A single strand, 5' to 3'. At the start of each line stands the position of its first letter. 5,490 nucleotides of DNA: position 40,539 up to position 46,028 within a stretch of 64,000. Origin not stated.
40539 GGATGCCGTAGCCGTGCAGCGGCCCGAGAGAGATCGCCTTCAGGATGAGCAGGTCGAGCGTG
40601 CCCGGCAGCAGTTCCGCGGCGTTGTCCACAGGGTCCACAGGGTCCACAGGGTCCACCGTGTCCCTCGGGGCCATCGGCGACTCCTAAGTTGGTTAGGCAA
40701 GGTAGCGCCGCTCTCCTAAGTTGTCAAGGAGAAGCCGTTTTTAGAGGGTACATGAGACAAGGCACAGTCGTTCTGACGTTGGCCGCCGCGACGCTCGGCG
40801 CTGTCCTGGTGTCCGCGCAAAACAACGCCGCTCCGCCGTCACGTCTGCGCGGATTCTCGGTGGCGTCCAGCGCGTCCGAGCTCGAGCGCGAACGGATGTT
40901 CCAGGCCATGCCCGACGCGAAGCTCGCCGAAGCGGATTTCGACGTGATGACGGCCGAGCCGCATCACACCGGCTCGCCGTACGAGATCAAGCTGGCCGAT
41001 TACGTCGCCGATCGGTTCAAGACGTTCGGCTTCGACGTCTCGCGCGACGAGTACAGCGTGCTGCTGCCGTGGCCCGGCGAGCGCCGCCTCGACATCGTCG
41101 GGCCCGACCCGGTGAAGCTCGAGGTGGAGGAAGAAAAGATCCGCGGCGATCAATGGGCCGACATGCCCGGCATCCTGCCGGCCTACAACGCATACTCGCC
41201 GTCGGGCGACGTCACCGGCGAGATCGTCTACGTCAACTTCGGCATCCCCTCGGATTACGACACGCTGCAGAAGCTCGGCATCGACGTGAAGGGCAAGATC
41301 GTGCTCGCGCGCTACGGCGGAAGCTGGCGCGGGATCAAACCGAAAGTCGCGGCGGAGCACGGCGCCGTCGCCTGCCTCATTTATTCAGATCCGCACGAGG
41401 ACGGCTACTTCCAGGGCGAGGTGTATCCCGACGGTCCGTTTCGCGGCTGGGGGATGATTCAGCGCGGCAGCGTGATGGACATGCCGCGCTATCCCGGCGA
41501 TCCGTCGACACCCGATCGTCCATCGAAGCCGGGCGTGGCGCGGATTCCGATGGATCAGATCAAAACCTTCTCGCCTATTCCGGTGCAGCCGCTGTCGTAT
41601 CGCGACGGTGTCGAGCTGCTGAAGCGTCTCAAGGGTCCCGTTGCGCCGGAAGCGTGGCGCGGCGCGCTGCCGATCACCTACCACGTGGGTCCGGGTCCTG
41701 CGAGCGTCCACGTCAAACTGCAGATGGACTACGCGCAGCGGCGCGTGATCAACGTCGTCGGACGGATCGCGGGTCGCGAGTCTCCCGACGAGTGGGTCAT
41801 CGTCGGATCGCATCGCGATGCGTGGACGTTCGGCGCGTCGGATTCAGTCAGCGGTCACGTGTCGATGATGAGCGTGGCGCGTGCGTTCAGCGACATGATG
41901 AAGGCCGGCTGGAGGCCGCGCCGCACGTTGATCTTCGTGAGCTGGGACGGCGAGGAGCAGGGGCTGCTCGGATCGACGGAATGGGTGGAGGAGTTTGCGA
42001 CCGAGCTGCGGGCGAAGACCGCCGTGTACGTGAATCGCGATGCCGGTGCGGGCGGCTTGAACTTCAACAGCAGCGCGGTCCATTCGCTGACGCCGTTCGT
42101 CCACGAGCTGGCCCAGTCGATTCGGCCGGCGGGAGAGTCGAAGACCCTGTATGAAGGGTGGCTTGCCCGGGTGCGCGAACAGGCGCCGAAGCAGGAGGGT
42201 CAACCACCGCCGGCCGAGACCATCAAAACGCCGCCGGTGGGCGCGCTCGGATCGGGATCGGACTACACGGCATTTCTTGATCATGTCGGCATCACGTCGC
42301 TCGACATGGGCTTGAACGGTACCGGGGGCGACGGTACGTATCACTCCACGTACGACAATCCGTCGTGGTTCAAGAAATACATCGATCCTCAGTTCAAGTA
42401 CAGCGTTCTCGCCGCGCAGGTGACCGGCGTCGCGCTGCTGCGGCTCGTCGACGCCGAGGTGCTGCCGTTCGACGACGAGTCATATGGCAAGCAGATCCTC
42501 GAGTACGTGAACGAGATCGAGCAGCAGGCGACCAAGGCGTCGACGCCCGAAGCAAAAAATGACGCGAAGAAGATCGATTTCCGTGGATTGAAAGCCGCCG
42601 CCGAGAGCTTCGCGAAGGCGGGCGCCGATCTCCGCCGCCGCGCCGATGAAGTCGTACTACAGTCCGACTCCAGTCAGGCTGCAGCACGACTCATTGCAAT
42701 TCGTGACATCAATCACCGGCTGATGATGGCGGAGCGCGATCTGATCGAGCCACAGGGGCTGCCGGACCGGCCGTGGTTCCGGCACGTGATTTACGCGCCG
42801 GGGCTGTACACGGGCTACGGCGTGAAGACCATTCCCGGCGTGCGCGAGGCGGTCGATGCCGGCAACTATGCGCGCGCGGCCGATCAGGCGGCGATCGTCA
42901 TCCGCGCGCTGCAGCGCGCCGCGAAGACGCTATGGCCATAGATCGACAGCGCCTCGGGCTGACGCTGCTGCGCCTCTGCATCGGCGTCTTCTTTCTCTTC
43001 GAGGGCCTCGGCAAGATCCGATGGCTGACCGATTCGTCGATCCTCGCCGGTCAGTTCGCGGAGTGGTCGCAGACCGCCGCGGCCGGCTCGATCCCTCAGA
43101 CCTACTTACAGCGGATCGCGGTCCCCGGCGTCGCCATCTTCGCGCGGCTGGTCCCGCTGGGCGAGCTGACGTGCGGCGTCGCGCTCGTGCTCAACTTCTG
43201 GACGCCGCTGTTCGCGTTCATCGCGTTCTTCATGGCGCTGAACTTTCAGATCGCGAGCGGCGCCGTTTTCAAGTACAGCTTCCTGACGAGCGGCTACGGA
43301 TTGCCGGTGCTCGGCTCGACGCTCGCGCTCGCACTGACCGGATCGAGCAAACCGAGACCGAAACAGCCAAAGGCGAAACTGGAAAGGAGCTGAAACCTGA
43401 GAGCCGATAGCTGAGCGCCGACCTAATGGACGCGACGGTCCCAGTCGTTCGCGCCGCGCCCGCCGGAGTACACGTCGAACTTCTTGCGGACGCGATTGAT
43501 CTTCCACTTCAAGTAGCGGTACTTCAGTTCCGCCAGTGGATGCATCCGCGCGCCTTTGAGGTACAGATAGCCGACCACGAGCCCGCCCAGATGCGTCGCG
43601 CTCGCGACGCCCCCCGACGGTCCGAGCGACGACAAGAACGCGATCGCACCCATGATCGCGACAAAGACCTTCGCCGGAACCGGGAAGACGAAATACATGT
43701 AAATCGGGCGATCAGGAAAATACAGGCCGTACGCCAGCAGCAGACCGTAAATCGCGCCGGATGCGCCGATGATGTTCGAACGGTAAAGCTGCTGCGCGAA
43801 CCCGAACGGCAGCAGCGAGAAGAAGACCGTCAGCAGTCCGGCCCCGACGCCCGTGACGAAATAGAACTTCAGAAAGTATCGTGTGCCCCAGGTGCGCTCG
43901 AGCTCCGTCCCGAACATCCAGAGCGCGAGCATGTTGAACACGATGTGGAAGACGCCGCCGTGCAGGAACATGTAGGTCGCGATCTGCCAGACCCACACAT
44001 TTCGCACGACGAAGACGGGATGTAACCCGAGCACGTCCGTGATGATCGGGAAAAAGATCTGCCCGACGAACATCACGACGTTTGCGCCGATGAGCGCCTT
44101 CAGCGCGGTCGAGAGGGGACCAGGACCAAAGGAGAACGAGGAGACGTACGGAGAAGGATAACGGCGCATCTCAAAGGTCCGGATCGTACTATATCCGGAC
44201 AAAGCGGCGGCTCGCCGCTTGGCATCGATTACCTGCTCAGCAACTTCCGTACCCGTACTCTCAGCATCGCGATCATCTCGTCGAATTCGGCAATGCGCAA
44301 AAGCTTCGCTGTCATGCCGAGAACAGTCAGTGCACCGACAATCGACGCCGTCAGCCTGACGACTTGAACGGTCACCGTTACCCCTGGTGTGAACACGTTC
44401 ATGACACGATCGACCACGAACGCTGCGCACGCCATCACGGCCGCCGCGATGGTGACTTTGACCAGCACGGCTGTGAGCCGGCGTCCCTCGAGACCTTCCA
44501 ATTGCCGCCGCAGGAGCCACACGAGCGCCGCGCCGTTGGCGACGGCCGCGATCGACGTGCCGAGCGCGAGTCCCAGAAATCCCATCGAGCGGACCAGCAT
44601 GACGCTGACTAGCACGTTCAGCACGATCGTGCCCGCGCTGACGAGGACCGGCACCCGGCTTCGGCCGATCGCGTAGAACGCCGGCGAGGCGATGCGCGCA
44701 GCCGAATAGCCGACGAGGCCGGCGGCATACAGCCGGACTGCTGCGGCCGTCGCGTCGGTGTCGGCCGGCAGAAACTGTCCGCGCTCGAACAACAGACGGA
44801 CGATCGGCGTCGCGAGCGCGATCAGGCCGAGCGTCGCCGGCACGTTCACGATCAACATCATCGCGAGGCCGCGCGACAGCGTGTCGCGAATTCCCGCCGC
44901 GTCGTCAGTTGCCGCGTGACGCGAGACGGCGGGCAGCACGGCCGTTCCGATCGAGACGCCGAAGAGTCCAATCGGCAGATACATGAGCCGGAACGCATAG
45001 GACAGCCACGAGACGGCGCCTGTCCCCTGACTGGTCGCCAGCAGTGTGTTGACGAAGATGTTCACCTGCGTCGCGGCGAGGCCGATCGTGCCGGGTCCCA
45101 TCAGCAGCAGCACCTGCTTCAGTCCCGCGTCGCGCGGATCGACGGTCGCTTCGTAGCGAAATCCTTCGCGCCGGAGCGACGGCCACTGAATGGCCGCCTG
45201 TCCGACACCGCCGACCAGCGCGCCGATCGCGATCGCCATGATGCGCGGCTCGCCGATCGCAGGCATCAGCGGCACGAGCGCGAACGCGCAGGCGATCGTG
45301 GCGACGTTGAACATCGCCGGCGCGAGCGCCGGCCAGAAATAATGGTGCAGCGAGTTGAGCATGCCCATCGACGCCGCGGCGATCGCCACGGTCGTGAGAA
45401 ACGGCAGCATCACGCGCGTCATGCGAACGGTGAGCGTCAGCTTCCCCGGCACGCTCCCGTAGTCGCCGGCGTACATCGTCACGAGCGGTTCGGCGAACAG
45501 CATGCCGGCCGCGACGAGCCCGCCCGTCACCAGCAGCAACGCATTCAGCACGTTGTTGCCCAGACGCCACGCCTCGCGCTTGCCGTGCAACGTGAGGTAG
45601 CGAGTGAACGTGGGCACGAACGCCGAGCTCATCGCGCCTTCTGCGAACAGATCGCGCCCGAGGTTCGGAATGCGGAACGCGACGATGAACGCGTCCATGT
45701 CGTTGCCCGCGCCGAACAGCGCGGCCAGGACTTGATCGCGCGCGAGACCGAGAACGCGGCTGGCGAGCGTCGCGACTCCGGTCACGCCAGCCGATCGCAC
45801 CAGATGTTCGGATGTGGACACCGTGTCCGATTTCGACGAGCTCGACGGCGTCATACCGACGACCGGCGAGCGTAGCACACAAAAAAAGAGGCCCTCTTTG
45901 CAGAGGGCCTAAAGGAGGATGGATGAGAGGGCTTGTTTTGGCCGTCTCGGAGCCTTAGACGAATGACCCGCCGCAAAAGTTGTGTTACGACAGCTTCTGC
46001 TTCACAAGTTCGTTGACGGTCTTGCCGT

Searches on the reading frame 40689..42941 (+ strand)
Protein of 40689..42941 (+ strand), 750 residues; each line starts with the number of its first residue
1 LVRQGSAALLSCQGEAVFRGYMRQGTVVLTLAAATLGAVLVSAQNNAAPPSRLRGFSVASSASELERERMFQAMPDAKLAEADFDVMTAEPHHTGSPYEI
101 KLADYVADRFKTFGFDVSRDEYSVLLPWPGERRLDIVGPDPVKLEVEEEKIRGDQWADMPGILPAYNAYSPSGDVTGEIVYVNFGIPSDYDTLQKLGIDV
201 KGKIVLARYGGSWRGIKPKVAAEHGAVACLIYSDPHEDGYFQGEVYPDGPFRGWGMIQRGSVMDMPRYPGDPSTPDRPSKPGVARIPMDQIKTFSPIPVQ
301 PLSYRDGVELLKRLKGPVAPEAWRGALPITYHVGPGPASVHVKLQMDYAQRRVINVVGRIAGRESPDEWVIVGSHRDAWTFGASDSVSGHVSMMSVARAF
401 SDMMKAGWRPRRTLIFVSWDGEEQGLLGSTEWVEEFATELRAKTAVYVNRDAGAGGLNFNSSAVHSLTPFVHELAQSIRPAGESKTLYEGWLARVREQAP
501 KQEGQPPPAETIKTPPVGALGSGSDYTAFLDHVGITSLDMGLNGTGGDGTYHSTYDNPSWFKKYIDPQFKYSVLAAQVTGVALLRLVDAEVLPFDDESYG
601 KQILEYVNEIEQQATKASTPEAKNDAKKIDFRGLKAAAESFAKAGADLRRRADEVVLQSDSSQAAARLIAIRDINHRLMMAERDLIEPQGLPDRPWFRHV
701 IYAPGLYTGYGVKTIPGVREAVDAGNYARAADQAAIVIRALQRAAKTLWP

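Call 37: search_protein_families(library=pfam, proteins=[window:40689-42941:+], max_evalue=0.00001)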
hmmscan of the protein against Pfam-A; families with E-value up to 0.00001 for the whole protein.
window:40689-42941:+ (750 aa): 3 families
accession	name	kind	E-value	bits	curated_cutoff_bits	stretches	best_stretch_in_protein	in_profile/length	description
PF04253.20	TFR_dimer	-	7.4e-33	113.5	27.1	1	629-748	1-120/121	Transferrin receptor-like dimerisation domain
PF04389.22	Peptidase_M28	-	3.6e-23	82.7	21.3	1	355-559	1-175/193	Peptidase family M28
PF02225.27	PA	-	1.9e-08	34.7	23.9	1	175-248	1-78/95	PA domain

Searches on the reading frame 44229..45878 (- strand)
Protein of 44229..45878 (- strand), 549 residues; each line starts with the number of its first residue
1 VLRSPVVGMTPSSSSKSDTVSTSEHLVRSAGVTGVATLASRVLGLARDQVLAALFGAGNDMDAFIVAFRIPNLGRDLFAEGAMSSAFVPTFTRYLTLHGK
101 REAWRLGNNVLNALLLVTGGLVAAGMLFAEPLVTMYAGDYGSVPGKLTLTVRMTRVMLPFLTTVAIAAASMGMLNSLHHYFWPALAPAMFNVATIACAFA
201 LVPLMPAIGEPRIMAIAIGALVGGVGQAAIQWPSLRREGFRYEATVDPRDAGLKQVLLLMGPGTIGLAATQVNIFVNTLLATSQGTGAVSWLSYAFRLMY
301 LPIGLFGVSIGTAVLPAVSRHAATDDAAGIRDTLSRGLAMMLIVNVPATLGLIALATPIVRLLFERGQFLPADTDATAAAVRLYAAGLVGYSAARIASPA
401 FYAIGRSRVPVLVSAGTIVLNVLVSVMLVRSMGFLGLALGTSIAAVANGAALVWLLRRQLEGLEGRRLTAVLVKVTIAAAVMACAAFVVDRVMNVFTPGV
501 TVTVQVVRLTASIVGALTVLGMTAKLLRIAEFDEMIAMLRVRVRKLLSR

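Call 37: search_protein_families(library=pfam, proteins=[window:44229-45878:-], max_evalue=0.00001)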
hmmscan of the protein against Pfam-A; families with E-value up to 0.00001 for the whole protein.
window:44229-45878:- (549 aa): 3 families
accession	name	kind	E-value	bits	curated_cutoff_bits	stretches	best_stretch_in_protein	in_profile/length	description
PF03023.19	MurJ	-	6.9e-112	374.8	27.4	1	51-500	1-444/451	Lipid II flippase MurJ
PF01554.23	MatE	-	1.8e-06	28.2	24.9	1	275-426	14-160/161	MatE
PF13440.11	Polysacc_synt_3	-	3.5e-06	26.9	23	1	213-364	139-284/293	Polysaccharide biosynthesis protein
